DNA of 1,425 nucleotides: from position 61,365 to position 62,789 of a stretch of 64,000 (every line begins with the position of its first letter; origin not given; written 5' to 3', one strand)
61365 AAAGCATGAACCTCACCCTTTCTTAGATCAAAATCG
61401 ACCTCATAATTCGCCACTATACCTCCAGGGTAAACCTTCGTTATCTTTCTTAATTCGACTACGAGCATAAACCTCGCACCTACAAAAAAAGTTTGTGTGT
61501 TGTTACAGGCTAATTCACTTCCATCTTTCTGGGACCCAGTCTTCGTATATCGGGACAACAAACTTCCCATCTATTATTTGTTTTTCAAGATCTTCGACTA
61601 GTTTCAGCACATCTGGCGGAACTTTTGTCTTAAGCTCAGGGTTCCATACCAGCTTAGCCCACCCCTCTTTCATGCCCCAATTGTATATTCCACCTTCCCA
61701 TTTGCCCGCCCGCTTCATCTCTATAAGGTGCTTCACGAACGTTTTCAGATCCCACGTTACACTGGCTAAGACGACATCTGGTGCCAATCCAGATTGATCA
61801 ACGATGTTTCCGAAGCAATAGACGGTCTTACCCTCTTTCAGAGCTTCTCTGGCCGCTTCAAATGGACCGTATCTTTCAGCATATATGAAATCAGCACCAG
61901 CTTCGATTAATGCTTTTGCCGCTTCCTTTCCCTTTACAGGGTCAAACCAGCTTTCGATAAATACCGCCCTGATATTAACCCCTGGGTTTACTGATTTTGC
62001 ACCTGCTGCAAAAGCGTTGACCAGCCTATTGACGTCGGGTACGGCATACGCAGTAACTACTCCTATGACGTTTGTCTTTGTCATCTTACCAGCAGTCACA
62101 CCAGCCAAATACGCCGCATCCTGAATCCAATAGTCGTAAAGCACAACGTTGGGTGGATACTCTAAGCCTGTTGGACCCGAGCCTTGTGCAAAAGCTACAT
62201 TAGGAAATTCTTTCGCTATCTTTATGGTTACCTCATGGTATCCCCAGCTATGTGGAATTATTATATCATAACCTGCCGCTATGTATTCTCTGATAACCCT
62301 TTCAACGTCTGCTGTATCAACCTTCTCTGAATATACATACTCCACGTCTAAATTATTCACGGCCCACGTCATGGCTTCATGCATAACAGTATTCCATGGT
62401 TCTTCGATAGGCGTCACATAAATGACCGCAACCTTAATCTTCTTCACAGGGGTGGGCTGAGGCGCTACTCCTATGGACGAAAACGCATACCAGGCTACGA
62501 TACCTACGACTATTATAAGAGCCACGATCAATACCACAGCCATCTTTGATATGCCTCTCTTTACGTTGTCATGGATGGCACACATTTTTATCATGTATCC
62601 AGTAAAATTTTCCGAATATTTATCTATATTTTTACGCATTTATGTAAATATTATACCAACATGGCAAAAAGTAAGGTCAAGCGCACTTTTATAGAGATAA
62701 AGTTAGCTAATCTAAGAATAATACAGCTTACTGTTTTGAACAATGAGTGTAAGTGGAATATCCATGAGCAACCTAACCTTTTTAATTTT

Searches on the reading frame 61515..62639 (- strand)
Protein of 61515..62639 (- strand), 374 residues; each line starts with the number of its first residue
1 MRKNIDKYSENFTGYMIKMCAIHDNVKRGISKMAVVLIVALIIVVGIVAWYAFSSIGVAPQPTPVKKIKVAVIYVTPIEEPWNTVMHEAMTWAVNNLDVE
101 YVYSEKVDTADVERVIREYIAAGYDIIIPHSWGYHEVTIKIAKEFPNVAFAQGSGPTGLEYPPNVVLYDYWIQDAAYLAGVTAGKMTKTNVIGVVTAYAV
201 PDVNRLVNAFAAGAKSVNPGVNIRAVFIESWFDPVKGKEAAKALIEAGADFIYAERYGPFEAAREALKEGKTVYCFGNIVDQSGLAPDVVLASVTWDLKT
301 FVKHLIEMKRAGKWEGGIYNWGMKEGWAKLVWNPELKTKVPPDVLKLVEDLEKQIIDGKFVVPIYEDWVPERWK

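Call 39: search_protein_families(library=ncbifam, proteins=[window:61515-62639:-], max_evalue=0.00001)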
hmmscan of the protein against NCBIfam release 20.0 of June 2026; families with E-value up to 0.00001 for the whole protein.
window:61515-62639:- (374 aa): 1 family
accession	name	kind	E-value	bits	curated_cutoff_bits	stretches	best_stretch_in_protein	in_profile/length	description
NF047927.1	ABC_BMP_B6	equivalog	3.2e-35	121.8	400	1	81-365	17-302/314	putative B6 ABC transporter substrate-binding protein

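Call 60: search_solved_structures(query=window:61515-62639:-, max_evalue=0.001, show_alignments=2)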
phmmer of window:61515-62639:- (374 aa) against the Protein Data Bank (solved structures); distinct sequences matched with E-value up to 0.001: 14.
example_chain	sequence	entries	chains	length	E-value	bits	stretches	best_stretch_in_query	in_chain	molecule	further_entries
6pi5_A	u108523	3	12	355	7.9e-49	169.6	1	55-360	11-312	Atrazine periplasmic binding protein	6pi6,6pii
3s99_A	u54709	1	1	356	5.7e-41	143.7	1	63-359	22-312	Basic membrane lipoprotein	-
7x0r_A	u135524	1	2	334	1e-27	100.1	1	63-363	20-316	Lbp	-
4p98_A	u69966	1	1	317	2.5e-18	69.2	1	96-259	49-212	Extracellular solute-binding protein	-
9q1u_A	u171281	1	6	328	3.8e-17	65.3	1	122-366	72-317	Basic membrane protein A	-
2hqb_A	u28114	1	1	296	5.3e-16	61.5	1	78-351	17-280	Transcriptional activator of comK gene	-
6yab_DDD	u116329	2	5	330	9.3e-13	50.8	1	98-363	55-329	Lipoprotein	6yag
6yab_AAA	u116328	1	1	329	9.5e-13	50.8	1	98-363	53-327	Lipoprotein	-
6y9u_A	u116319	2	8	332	9.6e-13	50.8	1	98-363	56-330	Lipoprotein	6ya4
6ya3_C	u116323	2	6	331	9.7e-13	50.8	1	98-363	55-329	Lipoprotein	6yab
6shu_A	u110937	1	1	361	3.1e-12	49.1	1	148-363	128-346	Basic membrane protein D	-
4pev_A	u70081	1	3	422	4.5e-09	38.7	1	92-329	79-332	Membrane lipoprotein family protein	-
4iil_A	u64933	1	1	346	1.2e-08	37.4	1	124-364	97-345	Membrane lipoprotein TpN38(b)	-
2fqw_A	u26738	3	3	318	3.4e-07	32.5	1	141-365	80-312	Membrane lipoprotein tmpC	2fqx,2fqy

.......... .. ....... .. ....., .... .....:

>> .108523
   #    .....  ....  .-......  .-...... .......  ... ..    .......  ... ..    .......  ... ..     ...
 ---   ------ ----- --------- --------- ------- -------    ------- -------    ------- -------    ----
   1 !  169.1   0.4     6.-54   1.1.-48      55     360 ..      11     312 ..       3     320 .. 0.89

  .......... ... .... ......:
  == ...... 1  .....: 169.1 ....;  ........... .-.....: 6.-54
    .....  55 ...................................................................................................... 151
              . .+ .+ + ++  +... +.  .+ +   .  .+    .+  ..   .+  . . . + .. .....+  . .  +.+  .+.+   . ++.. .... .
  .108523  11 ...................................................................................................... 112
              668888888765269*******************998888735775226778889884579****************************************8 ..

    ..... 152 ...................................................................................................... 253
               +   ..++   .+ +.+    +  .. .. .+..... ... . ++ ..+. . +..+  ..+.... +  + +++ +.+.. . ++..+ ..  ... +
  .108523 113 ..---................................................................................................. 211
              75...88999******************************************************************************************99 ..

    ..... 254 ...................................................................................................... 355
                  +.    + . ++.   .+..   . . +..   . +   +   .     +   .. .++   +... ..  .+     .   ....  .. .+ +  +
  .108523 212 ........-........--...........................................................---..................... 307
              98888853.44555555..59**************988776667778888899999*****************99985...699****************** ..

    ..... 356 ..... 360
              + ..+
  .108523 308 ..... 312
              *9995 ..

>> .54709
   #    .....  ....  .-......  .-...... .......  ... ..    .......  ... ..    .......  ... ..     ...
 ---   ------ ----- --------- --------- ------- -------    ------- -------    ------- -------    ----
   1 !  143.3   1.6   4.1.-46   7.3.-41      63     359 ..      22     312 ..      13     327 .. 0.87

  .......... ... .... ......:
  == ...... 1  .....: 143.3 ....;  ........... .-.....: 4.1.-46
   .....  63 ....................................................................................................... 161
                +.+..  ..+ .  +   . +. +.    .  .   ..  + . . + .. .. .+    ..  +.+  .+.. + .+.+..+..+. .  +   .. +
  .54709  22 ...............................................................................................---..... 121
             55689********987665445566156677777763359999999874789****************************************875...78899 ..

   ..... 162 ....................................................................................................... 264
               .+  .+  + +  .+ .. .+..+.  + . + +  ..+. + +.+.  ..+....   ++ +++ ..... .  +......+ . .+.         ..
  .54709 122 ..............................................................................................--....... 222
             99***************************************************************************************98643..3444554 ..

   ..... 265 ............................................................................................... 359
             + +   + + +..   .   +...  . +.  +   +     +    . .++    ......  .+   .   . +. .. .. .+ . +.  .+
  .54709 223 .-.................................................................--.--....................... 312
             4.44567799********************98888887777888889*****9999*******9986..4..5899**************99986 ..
